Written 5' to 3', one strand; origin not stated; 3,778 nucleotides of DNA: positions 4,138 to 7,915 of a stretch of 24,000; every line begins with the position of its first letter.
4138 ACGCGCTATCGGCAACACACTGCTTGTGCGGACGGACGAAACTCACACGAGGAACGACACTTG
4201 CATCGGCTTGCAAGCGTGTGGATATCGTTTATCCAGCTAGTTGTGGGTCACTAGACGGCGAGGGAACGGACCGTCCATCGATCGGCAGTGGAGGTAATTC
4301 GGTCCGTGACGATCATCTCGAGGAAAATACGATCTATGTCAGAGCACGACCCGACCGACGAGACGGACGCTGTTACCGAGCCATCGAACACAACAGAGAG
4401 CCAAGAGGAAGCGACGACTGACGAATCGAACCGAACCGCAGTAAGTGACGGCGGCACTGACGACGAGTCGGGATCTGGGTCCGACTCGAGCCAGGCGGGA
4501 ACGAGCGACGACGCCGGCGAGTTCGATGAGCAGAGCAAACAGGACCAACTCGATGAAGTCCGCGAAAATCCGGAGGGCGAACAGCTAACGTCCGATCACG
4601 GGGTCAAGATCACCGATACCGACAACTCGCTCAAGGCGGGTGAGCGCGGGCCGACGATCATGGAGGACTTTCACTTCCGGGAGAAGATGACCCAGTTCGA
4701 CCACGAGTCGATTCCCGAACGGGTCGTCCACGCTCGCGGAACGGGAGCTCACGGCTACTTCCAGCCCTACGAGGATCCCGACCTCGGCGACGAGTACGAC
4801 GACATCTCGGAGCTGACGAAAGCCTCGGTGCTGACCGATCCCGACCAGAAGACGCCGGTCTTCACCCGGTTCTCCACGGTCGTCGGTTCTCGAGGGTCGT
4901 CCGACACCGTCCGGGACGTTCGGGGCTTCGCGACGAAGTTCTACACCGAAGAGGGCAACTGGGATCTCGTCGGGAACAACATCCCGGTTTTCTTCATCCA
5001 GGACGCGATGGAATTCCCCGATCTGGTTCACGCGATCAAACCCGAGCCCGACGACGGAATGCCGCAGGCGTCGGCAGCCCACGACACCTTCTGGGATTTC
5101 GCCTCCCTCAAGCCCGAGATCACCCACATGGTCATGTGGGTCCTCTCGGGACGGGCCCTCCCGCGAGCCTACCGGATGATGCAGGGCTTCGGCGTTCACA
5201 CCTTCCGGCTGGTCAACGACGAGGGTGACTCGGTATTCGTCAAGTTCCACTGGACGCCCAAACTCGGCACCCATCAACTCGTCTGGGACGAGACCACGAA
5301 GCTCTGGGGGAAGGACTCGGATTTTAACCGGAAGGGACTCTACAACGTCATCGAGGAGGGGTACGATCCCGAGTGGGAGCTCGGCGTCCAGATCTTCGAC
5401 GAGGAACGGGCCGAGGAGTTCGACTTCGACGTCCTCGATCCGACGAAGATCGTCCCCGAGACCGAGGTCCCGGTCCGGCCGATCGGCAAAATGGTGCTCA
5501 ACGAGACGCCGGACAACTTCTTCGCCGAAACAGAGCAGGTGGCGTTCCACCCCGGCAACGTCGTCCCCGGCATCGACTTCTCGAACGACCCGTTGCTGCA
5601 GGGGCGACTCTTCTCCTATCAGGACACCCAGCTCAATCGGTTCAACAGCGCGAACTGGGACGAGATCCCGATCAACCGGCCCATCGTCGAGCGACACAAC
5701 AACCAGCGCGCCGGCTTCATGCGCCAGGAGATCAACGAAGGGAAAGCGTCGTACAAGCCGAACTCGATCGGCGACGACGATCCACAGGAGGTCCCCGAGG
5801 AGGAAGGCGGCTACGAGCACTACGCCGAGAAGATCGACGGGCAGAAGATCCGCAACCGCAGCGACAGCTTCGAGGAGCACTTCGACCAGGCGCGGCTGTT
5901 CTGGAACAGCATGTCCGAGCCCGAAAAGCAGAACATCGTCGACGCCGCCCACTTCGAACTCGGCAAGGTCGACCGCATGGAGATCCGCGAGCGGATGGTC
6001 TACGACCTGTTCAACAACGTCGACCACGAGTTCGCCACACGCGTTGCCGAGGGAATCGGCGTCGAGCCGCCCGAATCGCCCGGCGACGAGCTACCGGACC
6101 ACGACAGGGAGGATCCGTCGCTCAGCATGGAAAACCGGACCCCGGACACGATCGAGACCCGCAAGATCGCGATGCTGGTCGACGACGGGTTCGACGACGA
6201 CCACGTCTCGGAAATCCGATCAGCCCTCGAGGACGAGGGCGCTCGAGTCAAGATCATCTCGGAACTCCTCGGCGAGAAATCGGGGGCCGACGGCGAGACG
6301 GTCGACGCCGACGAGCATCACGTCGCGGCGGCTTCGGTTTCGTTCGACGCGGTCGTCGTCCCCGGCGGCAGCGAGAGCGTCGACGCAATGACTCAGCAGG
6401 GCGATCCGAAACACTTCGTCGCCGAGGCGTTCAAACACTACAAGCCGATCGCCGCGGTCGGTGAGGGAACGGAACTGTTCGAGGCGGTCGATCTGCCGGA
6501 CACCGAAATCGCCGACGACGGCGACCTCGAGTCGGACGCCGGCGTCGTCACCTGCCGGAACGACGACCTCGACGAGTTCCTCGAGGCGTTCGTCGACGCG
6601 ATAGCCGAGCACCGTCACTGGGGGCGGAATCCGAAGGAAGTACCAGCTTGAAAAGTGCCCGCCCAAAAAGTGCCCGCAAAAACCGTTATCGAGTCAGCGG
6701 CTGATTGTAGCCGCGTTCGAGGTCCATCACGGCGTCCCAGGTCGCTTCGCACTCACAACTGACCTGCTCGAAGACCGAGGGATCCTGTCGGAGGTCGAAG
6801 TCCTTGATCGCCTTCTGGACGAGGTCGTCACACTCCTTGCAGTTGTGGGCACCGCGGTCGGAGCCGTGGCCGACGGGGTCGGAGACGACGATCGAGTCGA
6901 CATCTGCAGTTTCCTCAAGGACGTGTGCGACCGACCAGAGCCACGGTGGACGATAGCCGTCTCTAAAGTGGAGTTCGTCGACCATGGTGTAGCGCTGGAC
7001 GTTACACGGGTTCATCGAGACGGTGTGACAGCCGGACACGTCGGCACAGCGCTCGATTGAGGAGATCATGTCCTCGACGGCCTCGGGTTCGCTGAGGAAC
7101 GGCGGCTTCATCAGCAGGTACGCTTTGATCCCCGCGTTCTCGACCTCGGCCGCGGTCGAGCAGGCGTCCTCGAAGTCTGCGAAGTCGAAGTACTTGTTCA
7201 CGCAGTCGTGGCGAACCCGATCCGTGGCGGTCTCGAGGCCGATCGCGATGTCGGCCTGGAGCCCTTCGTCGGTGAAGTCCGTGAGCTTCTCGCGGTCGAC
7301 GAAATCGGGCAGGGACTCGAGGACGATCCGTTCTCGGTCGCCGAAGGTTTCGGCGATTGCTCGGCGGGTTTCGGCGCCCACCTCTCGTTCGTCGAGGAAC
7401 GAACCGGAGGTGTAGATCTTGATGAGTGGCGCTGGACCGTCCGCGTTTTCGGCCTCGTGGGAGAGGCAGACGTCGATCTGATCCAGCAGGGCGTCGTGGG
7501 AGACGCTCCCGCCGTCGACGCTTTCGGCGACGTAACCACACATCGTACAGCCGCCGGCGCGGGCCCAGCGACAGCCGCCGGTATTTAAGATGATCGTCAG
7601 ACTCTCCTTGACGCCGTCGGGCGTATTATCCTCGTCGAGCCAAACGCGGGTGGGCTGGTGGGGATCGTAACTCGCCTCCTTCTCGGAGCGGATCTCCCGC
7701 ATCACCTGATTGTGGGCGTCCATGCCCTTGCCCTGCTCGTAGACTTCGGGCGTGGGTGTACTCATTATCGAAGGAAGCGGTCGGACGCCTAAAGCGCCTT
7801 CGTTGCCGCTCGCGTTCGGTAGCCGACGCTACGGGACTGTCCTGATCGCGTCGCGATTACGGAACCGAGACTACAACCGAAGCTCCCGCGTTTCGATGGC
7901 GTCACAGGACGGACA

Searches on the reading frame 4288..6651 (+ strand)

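Call 3: search_protein_families(library=pfam, proteins=[window:4288-6651:+], max_evalue=0.01)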
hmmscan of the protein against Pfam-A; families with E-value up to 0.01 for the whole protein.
window:4288-6651:+ (787 aa): 4 families
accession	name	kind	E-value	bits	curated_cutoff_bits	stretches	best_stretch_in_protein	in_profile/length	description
PF00199.24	Catalase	-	8.1e-171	568.7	25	1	101-494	1-381/383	Catalase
PF06628.17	Catalase-rel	-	1.8e-23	82.9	30.1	1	525-590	1-65/65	Catalase-related immune-responsive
PF18011.7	Catalase_C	-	8.7e-20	71.3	24.6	1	624-782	2-150/150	C-terminal domain found in long catalases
PF01965.30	DJ-1_PfpI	-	5.4e-13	49.5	26.6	1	625-730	1-106/165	DJ-1/PfpI family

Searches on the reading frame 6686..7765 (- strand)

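Call 3: search_protein_families(library=pfam, proteins=[window:6686-7765:-], max_evalue=0.01)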
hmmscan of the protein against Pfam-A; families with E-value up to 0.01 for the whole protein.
window:6686-7765:- (359 aa): 1 family
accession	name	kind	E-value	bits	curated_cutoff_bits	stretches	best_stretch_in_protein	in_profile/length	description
PF04055.27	Radical_SAM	-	0.00011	22.8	29.5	1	68-219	10-149/166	Radical SAM superfamily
